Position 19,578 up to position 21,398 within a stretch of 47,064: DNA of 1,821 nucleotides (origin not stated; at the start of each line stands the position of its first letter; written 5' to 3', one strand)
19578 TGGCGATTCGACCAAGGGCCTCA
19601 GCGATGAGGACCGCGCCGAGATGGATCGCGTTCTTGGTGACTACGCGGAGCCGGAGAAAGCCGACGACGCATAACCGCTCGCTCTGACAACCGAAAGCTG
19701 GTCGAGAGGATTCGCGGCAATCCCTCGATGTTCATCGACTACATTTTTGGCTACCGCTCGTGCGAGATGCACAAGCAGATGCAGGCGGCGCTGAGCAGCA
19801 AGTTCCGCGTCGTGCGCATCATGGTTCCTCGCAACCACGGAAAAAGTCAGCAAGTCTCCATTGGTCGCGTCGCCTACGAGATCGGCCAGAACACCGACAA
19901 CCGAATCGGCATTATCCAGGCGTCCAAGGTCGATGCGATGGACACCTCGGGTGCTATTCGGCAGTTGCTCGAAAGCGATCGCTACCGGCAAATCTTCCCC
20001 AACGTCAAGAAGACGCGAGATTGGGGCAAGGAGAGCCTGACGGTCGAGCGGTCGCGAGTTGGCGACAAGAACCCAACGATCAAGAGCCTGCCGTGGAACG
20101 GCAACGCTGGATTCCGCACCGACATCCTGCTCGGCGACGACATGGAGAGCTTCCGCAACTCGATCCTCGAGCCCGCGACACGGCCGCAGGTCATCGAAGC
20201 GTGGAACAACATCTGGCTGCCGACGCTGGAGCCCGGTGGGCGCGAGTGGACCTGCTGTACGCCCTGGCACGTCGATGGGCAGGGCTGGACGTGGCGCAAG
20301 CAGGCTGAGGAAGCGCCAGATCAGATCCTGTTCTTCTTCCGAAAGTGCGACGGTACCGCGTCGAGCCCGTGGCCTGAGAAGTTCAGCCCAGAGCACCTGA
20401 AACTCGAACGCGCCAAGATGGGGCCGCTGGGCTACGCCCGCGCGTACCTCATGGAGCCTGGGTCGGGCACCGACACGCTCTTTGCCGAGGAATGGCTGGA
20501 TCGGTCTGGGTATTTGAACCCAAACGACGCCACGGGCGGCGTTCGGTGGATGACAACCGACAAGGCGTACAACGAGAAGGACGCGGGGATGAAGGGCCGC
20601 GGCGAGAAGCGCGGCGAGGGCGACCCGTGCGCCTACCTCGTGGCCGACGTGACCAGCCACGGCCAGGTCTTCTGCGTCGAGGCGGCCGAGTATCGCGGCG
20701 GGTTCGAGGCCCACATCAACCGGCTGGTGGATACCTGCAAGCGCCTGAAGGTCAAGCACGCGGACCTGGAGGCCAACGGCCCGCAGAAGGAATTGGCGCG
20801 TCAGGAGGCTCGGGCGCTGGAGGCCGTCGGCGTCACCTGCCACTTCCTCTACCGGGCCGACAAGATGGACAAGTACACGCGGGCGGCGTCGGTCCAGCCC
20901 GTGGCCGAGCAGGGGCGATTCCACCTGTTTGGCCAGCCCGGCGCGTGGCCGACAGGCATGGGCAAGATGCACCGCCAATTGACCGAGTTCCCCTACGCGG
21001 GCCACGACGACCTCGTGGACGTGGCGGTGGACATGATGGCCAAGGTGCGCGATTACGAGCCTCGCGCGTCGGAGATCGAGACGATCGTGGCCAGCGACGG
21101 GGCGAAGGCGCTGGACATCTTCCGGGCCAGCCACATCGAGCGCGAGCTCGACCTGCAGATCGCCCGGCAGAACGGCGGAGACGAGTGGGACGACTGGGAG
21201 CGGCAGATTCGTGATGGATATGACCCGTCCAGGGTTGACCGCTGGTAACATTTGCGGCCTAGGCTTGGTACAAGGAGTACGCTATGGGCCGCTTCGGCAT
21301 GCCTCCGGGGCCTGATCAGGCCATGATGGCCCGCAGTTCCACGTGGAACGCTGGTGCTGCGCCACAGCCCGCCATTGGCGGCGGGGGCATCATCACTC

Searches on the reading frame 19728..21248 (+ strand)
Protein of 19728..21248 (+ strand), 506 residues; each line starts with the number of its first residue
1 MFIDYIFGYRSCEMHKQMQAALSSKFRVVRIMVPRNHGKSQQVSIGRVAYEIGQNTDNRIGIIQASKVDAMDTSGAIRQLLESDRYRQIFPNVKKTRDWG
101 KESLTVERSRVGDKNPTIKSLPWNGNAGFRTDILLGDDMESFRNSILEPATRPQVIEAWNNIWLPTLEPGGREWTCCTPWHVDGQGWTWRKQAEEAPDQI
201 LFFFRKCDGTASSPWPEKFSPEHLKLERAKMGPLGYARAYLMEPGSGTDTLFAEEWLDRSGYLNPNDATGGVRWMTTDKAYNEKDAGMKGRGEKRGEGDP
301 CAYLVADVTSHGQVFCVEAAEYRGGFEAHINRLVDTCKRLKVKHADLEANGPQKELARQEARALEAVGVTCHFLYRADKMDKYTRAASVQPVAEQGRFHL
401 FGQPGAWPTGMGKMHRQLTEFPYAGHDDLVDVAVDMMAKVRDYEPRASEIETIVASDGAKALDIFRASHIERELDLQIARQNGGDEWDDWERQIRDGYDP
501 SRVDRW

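Call 12: search_dna_similar(query=window:19728-21248:+, collection=phages, mode=protein, max_rows=15)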
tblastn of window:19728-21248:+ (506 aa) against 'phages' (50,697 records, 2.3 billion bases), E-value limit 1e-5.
Records with a match: 1; places in all: 1; records where one place covers at least 80% of the query: 0.
Best place of each record, by identity: <60% 1.
By first word of the organism name: Proteus 1.
By host as written in the record: Proteus mirabilis 1.
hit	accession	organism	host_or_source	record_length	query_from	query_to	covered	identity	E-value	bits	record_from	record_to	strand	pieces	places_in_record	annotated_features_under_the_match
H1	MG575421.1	Proteus phage vB_PmiP_RS51pmB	Proteus mirabilis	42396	4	257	50%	25.3%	1e-6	57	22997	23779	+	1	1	large subunit terminase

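Call 18: find_related_loci(query=window:19728-21248:+, collection=viral_contigs, flank=10000)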
Query window:19728-21248:+ (506 aa) in viral_contigs; peptide patterns used: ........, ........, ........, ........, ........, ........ (x = any residue, [..] = any of these).
2 stretches matched a pattern, but none encodes a relative of the query by tblastn (E <= 1e-3).

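Call 46: find_homologous_proteins(query=window:19728-21248:+, max_evalue=1e-30)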
Query window:19728-21248:+ (506 aa): 10 proteins with E <= 1e-30 among 6630 candidates.
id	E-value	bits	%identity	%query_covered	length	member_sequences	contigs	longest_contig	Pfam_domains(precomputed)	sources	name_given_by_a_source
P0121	0.0e+0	1198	100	100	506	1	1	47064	-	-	-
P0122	2.4e-171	589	54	99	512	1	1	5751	PF17289.9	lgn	-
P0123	5.2e-171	588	54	99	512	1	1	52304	-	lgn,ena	-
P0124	6.7e-170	584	53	99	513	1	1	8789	PF17289.9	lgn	-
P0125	7.3e-92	327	39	87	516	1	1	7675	PF17289.9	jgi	jgi:predicted phage terminase large subunit-like protein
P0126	3.5e-72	262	35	93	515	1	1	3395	PF17289.9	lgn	-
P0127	1.6e-62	230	35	89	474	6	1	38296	PF17289.9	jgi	-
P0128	7.9e-49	185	32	87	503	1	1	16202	PF17289.9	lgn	-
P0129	5.9e-44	169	32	87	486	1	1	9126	PF17289.9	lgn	-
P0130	8.5e-40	155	29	80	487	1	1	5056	-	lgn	-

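Call 47: find_encoding_contigs(protein=P0123, flank=10000)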
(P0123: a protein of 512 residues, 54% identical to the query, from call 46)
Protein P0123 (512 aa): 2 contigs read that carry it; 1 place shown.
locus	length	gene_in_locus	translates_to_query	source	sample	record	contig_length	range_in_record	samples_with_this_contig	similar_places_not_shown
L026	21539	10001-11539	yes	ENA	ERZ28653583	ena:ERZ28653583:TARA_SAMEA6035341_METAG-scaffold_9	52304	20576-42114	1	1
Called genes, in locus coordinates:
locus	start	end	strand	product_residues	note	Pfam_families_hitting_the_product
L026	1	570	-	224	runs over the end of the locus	PF09588:YqaJ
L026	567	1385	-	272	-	PF04404:ERF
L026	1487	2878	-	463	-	-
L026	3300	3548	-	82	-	-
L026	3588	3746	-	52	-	-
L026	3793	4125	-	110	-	PF27050:Phage_P22_Y8K6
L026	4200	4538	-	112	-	-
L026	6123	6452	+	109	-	-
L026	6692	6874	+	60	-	-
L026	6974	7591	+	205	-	-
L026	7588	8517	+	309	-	PF01075:Glyco_transf_9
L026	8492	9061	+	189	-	PF08299:Bac_DnaA_C (weak)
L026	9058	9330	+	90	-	-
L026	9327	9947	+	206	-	-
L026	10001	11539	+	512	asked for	-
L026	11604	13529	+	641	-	-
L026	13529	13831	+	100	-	-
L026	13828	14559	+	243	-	-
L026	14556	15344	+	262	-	-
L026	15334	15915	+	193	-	PF05175:MTS (weak), PF13489:Methyltransf_23, PF13847:Methyltransf_31, PF13649:Methyltransf_25, PF08241:Methyltransf_11, PF08242:Methyltransf_12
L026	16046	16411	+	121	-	-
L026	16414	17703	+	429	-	-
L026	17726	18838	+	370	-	-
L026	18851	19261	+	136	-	-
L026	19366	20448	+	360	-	PF24175:SU10_adaptor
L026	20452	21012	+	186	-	-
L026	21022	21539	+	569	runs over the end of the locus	PF13360:PQQ_2 (weak), PF13570:Beta-prop_ACSF4 (weak)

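Call 48: find_encoding_contigs(protein=P0124, flank=10000)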
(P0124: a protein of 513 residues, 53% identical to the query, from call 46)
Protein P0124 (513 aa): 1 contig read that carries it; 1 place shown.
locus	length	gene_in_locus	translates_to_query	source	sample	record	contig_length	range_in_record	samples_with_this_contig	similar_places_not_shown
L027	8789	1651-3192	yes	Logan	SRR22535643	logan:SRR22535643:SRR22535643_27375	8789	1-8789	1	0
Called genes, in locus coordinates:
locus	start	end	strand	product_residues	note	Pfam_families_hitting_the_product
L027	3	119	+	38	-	?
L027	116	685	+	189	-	PF08299:Bac_DnaA_C (weak)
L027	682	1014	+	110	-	PF04545:Sigma70_r4 (faint), PF13560:HTH_31 (faint), PF13384:HTH_23 (faint), PF08281:Sigma70_r4_2 (faint), PF13518:HTH_28 (faint)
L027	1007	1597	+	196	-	-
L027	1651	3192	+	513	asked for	PF17289:Terminase_6C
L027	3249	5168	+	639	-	-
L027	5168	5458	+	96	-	-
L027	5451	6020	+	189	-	PF13469:Sulfotransfer_3 (weak)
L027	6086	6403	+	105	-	-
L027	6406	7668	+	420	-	-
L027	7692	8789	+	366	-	?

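Call 49: find_encoding_contigs(protein=P0127, flank=10000)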
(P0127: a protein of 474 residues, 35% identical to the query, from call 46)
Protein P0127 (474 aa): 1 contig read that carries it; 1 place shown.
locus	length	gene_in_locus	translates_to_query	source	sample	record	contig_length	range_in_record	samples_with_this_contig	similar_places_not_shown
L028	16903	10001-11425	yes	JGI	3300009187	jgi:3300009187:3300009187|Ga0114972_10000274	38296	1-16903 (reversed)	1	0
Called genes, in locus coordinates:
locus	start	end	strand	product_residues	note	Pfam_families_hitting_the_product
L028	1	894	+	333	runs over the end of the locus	PF07120:DUF1376 (faint)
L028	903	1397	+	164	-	PF03013:Pyr_excise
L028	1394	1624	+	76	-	-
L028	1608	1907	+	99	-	-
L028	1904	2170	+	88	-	-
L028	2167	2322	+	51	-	-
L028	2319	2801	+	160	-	-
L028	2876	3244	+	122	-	-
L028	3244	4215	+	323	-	-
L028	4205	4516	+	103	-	-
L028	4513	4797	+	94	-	-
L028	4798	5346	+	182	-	-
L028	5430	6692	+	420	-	-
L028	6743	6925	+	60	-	-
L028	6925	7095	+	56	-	-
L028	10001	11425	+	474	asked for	PF17289:Terminase_6C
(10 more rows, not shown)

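Call 73: find_related_loci(query=A2, collection=metagenome_contigs, flank=10000)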
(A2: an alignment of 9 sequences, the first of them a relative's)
Query A2 (506 aa) in metagenome_contigs; peptide patterns used: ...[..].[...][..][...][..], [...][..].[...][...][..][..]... (x = any residue, [..] = any of these).
210 stretches matched a pattern; 69 encode a relative of the query (tblastn E <= 1e-3); 69 distinct loci.
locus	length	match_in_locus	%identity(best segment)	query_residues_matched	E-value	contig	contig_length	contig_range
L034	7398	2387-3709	34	2-447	1e-72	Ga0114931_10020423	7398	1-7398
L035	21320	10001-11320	35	6-453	2e-69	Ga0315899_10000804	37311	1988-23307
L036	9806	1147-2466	35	6-453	3e-69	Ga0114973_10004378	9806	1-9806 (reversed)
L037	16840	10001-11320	35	6-453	6e-69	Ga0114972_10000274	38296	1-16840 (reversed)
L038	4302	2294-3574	36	6-446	1e-67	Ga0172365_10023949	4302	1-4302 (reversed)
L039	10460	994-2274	36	6-446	4e-67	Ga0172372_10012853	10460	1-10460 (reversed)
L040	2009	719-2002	34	2-439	4e-69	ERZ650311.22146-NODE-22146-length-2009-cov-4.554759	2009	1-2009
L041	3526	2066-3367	35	6-447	7e-67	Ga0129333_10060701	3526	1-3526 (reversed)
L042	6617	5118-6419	35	6-447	2e-66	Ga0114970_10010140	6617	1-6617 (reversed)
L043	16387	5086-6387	35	6-447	5e-66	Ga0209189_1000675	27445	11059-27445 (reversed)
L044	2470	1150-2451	35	6-447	6e-67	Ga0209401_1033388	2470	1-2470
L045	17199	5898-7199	35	6-447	6e-66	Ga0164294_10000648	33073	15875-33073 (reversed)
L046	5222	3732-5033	35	6-447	3e-65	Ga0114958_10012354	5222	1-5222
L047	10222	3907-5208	35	6-447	1e-64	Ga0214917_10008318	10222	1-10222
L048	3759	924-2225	34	6-447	2e-64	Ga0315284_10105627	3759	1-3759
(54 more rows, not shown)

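Call 74: find_related_loci(query=A2, collection=viral_contigs, flank=10000)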
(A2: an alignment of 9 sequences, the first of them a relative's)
Query A2 (506 aa) in viral_contigs; peptide patterns used: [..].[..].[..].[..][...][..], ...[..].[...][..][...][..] (x = any residue, [..] = any of these).
179 stretches matched a pattern; 152 encode a relative of the query (tblastn E <= 1e-3); the best 80 are kept; 80 distinct loci.
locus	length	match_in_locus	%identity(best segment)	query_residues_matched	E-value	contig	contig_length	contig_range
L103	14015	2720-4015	38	2-438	3e-76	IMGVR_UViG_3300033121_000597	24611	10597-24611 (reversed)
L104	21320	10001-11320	35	6-453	2e-69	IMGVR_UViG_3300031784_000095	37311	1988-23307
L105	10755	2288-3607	35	6-453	4e-69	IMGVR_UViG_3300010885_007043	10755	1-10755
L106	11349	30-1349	36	6-453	3e-69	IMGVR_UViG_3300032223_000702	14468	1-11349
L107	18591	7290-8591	35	6-447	4e-68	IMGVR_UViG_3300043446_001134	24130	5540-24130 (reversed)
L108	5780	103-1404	35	6-447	1e-67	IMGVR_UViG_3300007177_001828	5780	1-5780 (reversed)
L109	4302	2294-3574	36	6-446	1e-67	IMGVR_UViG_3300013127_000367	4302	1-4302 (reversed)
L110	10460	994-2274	36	6-446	6e-67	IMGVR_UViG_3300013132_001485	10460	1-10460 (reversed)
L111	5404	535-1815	36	6-446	5e-67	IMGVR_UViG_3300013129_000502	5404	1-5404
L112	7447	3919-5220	36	6-447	1e-66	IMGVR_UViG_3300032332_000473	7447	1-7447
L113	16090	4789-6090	35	6-447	7e-67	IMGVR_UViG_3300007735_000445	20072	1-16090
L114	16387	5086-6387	35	6-447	6e-66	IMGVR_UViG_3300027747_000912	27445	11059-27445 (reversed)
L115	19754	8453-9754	35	6-447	6e-66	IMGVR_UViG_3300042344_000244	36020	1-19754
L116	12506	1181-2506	35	6-457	9e-66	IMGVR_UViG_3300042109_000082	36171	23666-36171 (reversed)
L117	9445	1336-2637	35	6-447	1e-65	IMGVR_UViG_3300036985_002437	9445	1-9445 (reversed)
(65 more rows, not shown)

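Call 75: find_related_loci(query=A2, collection=genome_contigs, flank=10000)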
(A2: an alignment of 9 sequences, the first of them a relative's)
Query A2 (506 aa) in genome_contigs; peptide patterns used: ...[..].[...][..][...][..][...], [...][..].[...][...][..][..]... (x = any residue, [..] = any of these).
64 stretches matched a pattern; 2 encode a relative of the query (tblastn E <= 1e-3); 2 distinct loci.
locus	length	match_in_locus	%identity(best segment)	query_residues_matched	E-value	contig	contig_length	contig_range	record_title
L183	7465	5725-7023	36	7-447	2e-69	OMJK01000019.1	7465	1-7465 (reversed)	Nitrospiraceae bacterium isolate AM_1312 genome assembly, contig: AM_1312_19, whole genome shotgun sequence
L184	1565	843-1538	38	33-266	9e-43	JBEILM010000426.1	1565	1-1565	MAG: Gemmatimonas sp. isolate Sample-104-S78-bin-3 Sample_104_S78-bin_3-k141_1029767, whole genome shotgun sequence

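Call 87: find_encoding_contigs(protein=L026:567-1385:-, flank=10000, max_places=3)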
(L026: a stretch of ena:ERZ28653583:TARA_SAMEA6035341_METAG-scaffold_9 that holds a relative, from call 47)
Protein L026:567-1385:- (272 aa): 2 contigs read that carry it; 2 places shown.
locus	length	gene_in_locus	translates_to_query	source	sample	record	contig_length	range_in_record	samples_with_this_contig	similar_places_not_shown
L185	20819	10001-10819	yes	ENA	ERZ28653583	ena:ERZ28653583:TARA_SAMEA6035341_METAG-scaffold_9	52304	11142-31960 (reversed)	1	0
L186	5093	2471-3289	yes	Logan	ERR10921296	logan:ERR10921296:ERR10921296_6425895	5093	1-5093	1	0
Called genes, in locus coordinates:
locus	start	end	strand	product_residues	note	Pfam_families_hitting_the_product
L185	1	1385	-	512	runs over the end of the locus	-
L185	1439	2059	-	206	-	-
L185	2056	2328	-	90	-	-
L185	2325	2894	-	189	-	PF08299:Bac_DnaA_C (weak)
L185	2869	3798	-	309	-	PF01075:Glyco_transf_9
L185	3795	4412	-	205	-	-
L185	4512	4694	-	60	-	-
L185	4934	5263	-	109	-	-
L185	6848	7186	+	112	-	-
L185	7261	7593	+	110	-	PF27050:Phage_P22_Y8K6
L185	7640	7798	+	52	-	-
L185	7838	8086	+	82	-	-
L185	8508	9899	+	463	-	-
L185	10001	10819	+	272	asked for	PF04404:ERF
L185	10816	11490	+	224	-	PF09588:YqaJ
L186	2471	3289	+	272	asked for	PF04404:ERF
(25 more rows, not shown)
